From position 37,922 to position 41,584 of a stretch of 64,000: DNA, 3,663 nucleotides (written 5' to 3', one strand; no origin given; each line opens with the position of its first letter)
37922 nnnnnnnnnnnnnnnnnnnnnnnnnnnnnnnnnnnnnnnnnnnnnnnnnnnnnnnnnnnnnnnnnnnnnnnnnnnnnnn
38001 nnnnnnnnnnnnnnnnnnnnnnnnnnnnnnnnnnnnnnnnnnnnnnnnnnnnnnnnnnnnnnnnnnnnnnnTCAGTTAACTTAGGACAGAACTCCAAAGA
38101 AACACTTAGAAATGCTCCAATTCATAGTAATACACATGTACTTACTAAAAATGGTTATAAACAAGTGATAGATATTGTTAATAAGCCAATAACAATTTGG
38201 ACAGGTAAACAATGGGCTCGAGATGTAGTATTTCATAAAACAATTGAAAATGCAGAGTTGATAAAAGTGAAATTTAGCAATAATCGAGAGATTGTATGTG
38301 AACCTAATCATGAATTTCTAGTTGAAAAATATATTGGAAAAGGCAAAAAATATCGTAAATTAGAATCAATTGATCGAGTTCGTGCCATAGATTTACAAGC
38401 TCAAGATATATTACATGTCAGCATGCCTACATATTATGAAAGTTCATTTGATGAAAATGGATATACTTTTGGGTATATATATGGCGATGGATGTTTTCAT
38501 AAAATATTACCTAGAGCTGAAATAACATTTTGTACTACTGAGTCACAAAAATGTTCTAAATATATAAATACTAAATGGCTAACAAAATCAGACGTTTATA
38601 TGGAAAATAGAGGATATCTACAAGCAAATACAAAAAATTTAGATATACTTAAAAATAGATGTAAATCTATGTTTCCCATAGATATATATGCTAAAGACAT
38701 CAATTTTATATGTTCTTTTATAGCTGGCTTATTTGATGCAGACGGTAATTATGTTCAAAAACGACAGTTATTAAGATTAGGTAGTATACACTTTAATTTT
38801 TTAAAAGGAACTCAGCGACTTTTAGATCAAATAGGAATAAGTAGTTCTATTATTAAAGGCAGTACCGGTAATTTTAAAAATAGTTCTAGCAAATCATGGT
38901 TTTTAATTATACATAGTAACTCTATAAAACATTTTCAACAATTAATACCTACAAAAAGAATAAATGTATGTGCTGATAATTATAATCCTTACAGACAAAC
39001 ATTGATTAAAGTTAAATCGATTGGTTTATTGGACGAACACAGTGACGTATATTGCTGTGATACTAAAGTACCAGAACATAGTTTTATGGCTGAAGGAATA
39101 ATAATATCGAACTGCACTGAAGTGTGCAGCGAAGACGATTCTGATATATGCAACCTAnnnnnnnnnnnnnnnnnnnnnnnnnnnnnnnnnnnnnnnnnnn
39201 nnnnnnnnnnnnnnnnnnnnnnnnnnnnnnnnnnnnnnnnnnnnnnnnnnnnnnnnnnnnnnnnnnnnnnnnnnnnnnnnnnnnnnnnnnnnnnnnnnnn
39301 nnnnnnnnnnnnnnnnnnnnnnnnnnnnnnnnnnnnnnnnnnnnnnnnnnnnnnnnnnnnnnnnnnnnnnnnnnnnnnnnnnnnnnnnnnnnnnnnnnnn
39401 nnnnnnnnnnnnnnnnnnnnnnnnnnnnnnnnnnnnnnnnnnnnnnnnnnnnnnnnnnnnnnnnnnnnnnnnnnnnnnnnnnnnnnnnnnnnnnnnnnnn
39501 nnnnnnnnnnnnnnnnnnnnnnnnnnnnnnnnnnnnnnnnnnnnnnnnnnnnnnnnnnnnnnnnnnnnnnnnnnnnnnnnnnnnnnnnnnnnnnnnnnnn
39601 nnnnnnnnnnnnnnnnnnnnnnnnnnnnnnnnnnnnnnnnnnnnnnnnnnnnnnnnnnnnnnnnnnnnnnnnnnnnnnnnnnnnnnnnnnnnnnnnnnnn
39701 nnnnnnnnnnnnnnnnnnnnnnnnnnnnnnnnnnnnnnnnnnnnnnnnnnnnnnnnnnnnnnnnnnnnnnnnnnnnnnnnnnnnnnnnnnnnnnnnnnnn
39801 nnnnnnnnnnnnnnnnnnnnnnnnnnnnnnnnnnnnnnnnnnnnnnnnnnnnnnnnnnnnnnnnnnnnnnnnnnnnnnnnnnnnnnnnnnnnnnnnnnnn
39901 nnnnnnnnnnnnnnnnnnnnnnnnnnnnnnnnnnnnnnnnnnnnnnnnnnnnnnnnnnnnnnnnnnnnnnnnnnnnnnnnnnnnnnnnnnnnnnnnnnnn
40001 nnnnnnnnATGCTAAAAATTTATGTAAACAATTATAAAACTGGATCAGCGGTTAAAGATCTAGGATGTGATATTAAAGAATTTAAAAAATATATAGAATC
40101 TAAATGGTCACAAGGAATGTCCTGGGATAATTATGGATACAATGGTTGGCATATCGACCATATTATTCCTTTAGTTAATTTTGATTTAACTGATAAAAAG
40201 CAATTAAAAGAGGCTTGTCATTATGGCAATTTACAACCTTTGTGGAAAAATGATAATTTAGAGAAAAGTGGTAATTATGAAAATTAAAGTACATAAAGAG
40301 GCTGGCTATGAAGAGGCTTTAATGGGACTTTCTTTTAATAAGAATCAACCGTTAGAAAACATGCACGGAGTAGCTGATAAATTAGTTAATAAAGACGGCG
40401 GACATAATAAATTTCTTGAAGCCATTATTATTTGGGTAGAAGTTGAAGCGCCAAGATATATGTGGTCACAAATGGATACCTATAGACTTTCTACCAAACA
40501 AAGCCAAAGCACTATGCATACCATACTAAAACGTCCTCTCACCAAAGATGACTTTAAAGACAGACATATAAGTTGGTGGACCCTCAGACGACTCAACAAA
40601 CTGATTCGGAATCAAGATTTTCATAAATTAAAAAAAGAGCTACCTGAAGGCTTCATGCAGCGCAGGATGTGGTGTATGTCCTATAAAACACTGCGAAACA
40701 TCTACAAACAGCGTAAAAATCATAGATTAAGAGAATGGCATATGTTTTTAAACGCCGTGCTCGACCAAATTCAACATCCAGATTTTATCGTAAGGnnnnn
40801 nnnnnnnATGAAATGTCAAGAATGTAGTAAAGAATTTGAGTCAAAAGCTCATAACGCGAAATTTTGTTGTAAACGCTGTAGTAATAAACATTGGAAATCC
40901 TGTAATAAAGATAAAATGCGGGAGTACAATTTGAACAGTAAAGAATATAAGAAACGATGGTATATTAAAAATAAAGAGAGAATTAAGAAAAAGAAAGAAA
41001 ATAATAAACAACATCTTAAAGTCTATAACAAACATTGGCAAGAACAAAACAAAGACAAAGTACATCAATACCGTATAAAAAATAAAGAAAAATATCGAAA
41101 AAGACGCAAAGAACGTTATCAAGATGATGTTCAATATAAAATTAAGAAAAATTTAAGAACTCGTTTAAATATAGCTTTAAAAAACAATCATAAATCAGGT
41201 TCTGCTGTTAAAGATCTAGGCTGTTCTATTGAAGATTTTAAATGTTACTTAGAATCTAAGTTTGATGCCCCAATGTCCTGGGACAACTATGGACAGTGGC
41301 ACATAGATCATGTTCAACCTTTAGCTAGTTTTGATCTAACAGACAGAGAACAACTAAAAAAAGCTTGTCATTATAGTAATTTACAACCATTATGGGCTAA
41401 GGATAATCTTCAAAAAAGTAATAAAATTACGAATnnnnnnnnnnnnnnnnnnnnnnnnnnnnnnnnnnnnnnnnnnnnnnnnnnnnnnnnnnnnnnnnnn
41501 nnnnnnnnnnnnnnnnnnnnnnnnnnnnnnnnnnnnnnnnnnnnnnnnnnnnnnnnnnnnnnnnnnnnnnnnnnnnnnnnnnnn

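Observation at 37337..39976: Ribonucleotide reductase interrupted by an AT-rich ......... intein at the catalytic cysteine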

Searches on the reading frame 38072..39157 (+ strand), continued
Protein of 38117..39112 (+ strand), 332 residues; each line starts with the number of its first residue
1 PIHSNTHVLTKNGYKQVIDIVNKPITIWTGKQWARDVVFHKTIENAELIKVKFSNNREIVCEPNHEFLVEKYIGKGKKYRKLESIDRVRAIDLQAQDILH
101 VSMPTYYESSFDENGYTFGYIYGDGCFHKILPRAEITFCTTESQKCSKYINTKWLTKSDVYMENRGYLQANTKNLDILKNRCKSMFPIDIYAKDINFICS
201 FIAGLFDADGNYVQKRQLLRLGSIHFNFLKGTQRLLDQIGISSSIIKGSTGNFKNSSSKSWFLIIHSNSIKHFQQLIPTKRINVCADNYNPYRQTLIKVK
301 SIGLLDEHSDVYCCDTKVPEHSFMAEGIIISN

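Call 61: find_related_loci(query=A3, collection=genome_contigs, flank=1500)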
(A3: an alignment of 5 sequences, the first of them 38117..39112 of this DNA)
Query A3 (332 aa) in genome_contigs; peptide patterns used: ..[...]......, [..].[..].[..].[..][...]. (x = any residue, [..] = any of these).
83 stretches matched a pattern; 9 encode a relative of the query (tblastn E <= 1e-3); 9 distinct loci.
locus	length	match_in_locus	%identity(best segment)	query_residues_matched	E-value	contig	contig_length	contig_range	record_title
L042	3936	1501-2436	40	1-332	1e-74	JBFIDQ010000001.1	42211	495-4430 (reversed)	MAG: Chlamydiales bacterium isolate Mix_sand11.2021.09.D.51 k141_3812042_length_42211_cov_11.0896, whole genome shotgun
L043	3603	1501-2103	26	44-240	2e-10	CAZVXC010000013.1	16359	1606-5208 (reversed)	MAG TPA_asm: uncultured archaeon isolate binchicken_co188_380 genome assembly, contig: NODE_2460_length_16359_cov_6.9765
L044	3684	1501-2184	27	18-245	9e-10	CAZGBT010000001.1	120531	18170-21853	MAG TPA_asm: uncultured archaeon isolate SRP141552_co1_15 genome assembly, contig: NODE_40_length_120531_cov_19.656737,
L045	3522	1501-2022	29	89-247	4e-9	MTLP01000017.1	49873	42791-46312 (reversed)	MAG: Thermococcus sp. JdFR-02 JGI24019J35510_1000193, whole genome shotgun sequence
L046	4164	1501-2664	24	2-332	2e-7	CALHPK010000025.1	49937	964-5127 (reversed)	MAG: uncultured bacterium isolate S1_Bin_METABAT__180_1 genome assembly, contig: c_000000851996, whole genome shotgun se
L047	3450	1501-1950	23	102-244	3e-7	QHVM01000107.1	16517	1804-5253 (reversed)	MAG: Acidobacteria bacterium isolate AA32 14_1009_16_40cm_scaffold_7569_curated, whole genome shotgun sequence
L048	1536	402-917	24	89-245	1e-6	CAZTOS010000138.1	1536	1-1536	MAG TPA_asm: uncultured Thermococci archaeon isolate SRP141559_co1_254 genome assembly, contig: NODE_56963_length_1536_c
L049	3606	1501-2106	24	50-245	3e-7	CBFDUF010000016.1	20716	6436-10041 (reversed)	MAG TPA_asm: uncultured Thermococci archaeon isolate SRR6823439_binner13_Refined_15 genome assembly, contig: ERZ534240.6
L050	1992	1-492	22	97-245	2e-5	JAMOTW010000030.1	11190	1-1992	MAG: Thermococcus sp. isolate 4571-419_metabat2_scaf2bin.055 4571-419_scaffold_1474_c1, whole genome shotgun sequence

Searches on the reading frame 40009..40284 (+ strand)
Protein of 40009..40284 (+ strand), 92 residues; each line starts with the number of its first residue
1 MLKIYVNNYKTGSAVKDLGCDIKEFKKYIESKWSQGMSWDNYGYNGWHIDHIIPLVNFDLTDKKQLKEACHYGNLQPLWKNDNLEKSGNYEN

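Call 3: search_protein_families(library=pfam, proteins=[window:40009-40284:+], max_evalue=0.1)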
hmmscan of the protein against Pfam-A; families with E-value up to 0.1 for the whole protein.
window:40009-40284:+ (92 aa): 1 family
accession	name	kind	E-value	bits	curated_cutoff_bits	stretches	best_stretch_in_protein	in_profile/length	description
PF01844.29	HNH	-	0.016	15.7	21.4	1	45-86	12-44/47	HNH endonuclease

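Call 27: search_protein_families(library=phrogs, proteins=[window:40009-40284:+], max_evalue=0.001)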
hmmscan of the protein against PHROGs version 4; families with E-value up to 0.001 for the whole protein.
window:40009-40284:+ (92 aa): 2 families
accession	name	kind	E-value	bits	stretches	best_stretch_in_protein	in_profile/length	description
phrog_1035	-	DNA, RNA and nucleotide metabolism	1.2e-07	32.9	1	24-90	162-214/271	endonuclease VII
phrog_28061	-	unknown function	2.2e-06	29.1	1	36-87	5-54/62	-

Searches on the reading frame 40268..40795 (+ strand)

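Call 3: search_protein_families(library=pfam, proteins=[window:40268-40795:+], max_evalue=0.1)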
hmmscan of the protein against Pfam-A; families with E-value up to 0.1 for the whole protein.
window:40268-40795:+ (176 aa): 2 families
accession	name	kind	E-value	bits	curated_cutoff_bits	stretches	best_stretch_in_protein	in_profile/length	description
PF02511.20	Thy1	-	0.00015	22.1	24.8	1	28-169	34-186/191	Thymidylate synthase complementing protein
PF20282.3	CTD6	-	0.015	16.1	26.4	1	64-156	4-103/130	C-terminal domain 6 of the ABC-three component (ABC-3C) systems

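Call 27: search_protein_families(library=phrogs, proteins=[window:40268-40795:+], max_evalue=0.001)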
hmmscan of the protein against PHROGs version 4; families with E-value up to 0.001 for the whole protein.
window:40268-40795:+ (176 aa): 1 family
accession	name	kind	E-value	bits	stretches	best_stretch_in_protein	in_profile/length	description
phrog_6721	-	unknown function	1e-28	101.5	2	28-114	43-130/218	-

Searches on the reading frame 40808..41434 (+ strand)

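Call 3: search_protein_families(library=pfam, proteins=[window:40808-41434:+], max_evalue=0.1)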
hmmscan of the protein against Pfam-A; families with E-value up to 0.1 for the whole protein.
window:40808-41434:+ (209 aa): 0 families

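Call 27: search_protein_families(library=phrogs, proteins=[window:40808-41434:+], max_evalue=0.001)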
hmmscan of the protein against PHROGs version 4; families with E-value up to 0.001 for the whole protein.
window:40808-41434:+ (209 aa): 2 families
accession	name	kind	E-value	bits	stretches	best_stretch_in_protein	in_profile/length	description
phrog_28061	-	unknown function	2.3e-11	45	1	156-206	6-56/62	-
phrog_1035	-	DNA, RNA and nucleotide metabolism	4.3e-07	31.1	1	2-206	65-213/271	endonuclease VII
